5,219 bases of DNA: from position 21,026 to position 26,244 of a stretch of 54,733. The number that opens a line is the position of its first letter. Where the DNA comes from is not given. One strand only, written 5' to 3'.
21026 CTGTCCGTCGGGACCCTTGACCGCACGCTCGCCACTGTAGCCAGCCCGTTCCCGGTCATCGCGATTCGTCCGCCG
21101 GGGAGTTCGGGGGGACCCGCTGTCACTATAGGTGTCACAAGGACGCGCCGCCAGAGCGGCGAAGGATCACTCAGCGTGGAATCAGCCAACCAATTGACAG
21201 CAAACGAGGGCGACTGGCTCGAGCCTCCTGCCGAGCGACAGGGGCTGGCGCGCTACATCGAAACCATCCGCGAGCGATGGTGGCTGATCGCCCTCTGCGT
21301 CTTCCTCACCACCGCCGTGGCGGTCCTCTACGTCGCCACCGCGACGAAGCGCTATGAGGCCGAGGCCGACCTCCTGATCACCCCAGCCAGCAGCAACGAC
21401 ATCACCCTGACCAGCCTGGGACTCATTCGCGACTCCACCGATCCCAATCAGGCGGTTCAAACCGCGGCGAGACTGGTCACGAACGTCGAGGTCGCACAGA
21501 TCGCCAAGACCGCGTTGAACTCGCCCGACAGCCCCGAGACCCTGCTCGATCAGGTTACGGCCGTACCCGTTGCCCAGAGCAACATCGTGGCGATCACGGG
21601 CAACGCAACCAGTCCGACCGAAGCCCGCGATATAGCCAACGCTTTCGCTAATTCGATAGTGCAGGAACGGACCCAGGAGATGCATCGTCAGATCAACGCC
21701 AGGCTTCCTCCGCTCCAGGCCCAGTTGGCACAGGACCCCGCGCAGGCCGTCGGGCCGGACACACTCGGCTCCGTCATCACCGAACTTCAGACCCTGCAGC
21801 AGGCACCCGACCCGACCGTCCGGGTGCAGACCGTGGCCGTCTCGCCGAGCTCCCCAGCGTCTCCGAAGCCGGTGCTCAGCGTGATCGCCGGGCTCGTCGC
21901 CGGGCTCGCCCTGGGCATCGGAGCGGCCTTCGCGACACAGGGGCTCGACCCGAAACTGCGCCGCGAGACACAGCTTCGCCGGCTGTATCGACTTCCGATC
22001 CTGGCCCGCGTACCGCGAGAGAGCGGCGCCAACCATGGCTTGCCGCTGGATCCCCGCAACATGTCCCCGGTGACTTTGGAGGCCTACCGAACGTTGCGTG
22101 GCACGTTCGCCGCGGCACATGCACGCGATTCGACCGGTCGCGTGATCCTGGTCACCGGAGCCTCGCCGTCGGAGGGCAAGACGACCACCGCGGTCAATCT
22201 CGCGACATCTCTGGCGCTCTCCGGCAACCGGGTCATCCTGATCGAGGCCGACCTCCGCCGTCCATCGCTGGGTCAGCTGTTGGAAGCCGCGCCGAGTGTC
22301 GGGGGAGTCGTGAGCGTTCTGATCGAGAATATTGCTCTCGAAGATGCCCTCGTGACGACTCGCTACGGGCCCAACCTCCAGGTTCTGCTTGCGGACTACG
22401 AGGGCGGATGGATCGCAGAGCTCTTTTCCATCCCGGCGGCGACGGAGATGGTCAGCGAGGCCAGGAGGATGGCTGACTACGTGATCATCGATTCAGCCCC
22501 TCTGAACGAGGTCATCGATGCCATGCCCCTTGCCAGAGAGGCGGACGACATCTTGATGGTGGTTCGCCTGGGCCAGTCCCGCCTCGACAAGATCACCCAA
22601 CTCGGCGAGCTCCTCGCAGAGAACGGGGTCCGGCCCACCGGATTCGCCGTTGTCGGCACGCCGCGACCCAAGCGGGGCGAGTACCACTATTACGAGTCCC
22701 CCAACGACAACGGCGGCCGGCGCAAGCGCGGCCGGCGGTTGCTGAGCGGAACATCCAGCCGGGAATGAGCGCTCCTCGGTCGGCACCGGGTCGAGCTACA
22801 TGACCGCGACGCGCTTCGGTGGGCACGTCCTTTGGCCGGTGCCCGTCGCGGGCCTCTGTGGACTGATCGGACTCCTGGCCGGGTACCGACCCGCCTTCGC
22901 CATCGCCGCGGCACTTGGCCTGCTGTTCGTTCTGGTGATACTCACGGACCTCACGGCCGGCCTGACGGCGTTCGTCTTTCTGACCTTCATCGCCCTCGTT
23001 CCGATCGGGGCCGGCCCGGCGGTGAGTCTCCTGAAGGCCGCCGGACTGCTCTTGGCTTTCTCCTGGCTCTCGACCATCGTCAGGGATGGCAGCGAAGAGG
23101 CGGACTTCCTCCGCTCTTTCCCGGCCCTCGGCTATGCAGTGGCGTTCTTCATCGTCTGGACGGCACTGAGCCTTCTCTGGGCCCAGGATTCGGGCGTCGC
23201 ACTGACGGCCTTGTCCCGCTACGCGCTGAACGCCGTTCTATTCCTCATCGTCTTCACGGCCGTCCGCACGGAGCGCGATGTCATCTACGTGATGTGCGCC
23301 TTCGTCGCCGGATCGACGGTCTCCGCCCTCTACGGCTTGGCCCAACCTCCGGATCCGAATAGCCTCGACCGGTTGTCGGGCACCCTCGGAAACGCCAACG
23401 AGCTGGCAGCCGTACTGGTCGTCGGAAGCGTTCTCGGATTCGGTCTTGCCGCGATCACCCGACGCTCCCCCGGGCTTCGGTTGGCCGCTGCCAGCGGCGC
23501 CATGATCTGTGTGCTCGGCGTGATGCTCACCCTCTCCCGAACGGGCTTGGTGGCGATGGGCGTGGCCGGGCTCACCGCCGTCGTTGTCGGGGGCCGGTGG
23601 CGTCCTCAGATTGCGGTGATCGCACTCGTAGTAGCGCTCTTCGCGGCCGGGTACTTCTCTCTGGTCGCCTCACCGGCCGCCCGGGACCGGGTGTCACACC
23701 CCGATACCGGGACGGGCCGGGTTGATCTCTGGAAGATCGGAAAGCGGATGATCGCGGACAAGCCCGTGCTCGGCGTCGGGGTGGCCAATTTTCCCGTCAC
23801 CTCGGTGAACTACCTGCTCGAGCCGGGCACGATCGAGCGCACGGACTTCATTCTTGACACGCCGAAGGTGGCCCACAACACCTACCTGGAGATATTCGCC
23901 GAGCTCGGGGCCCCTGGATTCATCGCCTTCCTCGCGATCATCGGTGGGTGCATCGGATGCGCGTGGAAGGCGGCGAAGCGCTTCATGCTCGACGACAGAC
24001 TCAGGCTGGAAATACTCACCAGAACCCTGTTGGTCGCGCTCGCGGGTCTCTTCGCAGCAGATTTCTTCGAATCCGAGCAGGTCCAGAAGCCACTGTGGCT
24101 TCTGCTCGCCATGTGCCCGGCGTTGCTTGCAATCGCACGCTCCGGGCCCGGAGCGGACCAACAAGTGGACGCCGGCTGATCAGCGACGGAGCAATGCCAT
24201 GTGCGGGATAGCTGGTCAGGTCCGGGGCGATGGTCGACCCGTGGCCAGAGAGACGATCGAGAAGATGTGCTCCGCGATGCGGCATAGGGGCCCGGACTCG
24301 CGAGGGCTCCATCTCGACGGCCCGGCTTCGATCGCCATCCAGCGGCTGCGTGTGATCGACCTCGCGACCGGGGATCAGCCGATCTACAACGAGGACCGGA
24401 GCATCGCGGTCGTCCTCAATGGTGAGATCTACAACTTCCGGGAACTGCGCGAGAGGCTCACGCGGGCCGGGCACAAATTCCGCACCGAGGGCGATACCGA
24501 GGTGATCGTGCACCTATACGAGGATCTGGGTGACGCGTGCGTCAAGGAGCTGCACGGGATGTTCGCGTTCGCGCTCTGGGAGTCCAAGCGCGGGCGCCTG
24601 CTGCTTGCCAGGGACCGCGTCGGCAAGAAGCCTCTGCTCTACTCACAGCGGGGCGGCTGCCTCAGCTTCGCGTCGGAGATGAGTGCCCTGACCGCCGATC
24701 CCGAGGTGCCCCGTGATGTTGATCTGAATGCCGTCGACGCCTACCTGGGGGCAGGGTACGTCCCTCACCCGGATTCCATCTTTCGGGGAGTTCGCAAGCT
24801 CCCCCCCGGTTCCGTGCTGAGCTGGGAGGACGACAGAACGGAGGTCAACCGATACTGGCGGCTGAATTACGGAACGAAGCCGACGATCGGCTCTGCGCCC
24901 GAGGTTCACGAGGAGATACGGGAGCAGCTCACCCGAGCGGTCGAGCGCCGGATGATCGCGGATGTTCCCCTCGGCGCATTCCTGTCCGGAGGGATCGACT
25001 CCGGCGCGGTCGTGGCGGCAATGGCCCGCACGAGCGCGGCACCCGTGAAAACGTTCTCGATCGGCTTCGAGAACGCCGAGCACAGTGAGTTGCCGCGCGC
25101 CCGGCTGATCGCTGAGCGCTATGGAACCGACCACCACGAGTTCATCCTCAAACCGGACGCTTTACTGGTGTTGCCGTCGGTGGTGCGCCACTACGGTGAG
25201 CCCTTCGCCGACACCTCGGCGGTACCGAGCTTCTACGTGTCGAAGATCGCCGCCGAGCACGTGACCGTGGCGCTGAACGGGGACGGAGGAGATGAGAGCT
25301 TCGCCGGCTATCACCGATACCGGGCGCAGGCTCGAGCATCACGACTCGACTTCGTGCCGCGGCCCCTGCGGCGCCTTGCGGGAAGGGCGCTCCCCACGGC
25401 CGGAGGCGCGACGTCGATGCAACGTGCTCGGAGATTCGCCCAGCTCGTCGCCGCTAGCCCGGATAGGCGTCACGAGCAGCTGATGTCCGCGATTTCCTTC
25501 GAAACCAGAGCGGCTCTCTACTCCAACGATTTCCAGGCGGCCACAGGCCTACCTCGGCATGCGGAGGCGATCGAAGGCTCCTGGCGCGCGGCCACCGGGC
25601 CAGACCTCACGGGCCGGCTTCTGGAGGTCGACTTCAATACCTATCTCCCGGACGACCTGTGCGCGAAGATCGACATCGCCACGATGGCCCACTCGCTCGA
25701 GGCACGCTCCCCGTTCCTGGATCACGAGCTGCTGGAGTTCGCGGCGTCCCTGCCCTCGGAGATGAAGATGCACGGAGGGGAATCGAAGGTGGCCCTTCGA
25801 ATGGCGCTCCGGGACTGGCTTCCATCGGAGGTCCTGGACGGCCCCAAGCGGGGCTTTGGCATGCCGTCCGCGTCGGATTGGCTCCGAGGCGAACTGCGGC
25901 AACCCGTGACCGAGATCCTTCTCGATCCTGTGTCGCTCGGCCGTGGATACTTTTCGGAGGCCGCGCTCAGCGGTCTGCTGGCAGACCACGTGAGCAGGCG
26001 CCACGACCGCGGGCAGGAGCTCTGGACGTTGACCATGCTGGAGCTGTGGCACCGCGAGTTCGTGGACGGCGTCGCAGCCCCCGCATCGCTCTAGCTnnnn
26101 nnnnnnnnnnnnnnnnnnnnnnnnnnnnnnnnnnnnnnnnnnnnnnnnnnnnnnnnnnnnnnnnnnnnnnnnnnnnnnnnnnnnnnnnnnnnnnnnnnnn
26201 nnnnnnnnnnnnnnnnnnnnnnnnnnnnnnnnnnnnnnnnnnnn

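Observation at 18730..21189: Wzy_C-TPR fusion co-oriented 39 nt upstream of a tiny Ser/Thr/Pro-rich LPFTG protein: candidate protein O-glycosylation or wall-anchored glycan-carrier module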

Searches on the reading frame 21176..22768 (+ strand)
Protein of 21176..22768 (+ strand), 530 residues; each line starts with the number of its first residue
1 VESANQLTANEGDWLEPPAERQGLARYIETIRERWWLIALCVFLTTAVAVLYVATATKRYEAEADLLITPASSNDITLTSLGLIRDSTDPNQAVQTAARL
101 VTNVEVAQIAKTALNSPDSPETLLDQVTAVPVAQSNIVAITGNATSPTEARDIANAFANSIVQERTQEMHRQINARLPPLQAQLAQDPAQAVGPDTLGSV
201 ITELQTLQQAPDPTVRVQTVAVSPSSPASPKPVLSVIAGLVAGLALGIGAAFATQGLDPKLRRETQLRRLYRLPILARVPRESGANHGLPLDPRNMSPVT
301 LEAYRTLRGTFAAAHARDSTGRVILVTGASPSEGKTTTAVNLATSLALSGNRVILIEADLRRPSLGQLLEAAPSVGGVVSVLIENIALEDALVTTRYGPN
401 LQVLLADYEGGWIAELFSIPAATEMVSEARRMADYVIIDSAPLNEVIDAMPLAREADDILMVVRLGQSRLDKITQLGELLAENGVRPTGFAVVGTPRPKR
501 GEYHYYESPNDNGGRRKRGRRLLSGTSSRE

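Call 3: search_protein_families(library=pfam, proteins=[window:21176-22768:+], max_evalue=0.01)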
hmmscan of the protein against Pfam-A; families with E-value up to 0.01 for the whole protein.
window:21176-22768:+ (530 aa): 8 families
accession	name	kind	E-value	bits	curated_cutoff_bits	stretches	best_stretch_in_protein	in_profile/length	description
PF02706.20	Wzz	-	1.2e-10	42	25.5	1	24-107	5-84/91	Chain length determinant protein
PF13614.12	AAA_31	-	3.4e-10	40.6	27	1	328-477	8-161/177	AAA domain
PF01656.29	CbiA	-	1.1e-06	29.1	25.4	1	324-364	1-41/125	CobQ/CobB/MinD/ParA nucleotide binding domain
PF10609.15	ParA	-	6.9e-05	22.8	27.1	1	322-372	4-54/246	NUBPL iron-transfer P-loop NTPase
PF01268.25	FTHFS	-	0.00016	20.4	27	1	315-369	48-102/556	Formate--tetrahydrofolate ligase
PF09140.17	MipZ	-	0.00049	19.9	20.7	1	324-372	3-51/262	ATPase MipZ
PF13807.11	GNVR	-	0.0009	19.6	27.7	1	214-253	40-79/82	G-rich domain on putative tyrosine kinase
PF00448.28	SRP54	-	0.0058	16.7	22.7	0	323-372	3-52/196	SRP54-type protein, GTPase domain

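Call 4: search_protein_families(library=ncbifam, proteins=[window:21176-22768:+], max_evalue=0.01)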
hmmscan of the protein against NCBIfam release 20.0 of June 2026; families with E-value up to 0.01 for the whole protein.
window:21176-22768:+ (530 aa): 26 families (the best 25 are shown)
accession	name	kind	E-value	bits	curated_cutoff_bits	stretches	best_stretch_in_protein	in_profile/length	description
TIGR01005.1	eps_transp_fam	subfamily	8.4e-32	110.2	411.7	2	297-475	523-698/754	exopolysaccharide transport protein family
TIGR01007.1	eps_fam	subfamily_domain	1.4e-28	99.9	108.05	1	302-506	1-203/204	polysaccharide biosynthesis tyrosine autokinase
TIGR03018.1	pepcterm_TyrKin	hypoth_equivalog_domain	2.1e-27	95.8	230.65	1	300-475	11-191/207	XrtA-associated tyrosine autokinase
NF008568.0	PRK11519.1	equivalog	3.9e-22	78.2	1068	1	295-490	501-693/720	tyrosine-protein kinase Wzc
NF007350.0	PRK09841.1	equivalog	9e-18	63.7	1248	1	297-489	508-697/726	tyrosine-protein kinase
TIGR03029.1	EpsG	equivalog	2.3e-17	63.1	313.8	1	300-489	83-269/274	chain length determinant protein tyrosine kinase EpsG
TIGR03007.1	pepcterm_ChnLen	equivalog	2.1e-13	49.3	278.85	1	215-281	396-462/498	XrtA system polysaccharide chain length determinant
TIGR01006.1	polys_exp_MPA1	subfamily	2.8e-12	46.6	296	2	27-160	13-143/226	CspC family polysaccharide chain length determinant protein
TIGR01968.1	minD_bact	equivalog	1.2e-10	41.2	212.9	1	322-441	2-120/261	septum site-determining protein MinD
TIGR01969.1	minD_arch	subfamily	7.3e-09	35.2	201.75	1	324-471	3-146/251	cell division ATPase MinD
TIGR03017.1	EpsF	equivalog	8.8e-09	34.6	422.75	1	214-279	378-443/444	chain length determinant protein EpsF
NF041546.1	ParA_partition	equivalog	2.6e-08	33.6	180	1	334-359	12-37/203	ParA family partition ATPase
NF041864.1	EpsV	equivalog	2.5e-07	29.6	800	1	216-281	418-483/484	PCP family exopolysaccharide biosynthesis protein EpsV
NF047398.1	AAA_KGGVGR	domain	4.3e-06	27.2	90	1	334-391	15-74/190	KGGVGR-motif variant AAA ATPase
TIGR03815.1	CpaE_hom_Actino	equivalog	1.5e-05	24.3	154.45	1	312-464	101-253/340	septum site-determining protein Ssd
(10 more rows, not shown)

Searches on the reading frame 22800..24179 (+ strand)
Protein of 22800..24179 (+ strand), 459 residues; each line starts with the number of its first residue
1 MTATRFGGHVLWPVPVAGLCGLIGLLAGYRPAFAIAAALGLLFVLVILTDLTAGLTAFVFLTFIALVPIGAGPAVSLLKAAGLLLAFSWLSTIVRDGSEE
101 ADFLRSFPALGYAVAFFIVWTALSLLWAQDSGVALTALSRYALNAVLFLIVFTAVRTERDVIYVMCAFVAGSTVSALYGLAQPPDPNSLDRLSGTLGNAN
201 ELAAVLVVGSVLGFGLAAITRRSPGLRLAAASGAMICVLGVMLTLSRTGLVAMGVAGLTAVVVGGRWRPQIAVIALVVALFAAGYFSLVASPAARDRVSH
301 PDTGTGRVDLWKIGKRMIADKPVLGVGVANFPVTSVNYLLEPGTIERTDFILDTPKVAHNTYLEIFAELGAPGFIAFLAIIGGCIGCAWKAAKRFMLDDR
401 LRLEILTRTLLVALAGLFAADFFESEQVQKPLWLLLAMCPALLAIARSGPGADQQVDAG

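Call 3: search_protein_families(library=pfam, proteins=[window:22800-24179:+], max_evalue=0.01)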
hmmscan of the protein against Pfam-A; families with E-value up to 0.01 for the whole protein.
window:22800-24179:+ (459 aa): 1 family
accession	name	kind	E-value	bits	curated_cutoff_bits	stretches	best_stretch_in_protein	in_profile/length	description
PF04932.20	Wzy_C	-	2.5e-21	76.5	31.7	1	234-378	3-149/149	O-Antigen ligase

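Call 4: search_protein_families(library=ncbifam, proteins=[window:22800-24179:+], max_evalue=0.01)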
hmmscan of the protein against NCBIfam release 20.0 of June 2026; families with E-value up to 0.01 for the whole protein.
window:22800-24179:+ (459 aa): 1 family
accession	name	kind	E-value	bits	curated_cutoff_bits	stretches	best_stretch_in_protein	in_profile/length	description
TIGR00947.1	2A73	equivalog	2e-09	37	366.4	1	59-437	25-417/425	IctB family putative bicarbonate transporter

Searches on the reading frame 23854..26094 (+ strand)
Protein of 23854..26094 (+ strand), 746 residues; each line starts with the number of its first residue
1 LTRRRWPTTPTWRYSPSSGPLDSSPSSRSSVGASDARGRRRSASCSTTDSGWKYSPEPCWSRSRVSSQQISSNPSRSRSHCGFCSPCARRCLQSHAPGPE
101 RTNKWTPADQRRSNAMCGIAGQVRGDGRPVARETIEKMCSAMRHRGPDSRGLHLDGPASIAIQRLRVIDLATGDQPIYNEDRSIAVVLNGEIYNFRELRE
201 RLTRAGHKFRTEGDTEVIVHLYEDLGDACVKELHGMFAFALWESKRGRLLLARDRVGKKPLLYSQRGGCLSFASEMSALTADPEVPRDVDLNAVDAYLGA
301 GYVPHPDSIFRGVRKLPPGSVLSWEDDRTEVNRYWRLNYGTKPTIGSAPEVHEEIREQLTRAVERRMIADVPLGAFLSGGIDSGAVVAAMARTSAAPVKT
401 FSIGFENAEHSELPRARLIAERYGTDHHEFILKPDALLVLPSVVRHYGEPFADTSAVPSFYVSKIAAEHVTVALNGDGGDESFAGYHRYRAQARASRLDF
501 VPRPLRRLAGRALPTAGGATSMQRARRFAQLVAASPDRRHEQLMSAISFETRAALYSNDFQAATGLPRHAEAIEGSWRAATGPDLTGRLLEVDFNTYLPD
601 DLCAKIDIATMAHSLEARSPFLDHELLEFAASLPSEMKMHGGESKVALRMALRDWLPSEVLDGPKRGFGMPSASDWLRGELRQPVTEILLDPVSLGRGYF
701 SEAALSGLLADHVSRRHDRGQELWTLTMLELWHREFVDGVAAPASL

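Call 9: search_protein_families(library=pfam, proteins=[window:23854-26094:+], max_evalue=0.001)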
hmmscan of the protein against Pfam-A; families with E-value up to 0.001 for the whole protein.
window:23854-26094:+ (746 aa): 3 families
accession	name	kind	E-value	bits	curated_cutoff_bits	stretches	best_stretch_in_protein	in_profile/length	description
PF00733.27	Asn_synthase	-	1.2e-100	338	21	1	354-734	1-354/354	Asparagine synthase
PF13537.11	GATase_7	-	6.5e-44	149.3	25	1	163-280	2-122/123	Glutamine amidotransferase domain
PF13522.11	GATase_6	-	3.2e-38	131.1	27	1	147-275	1-130/130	Glutamine amidotransferase domain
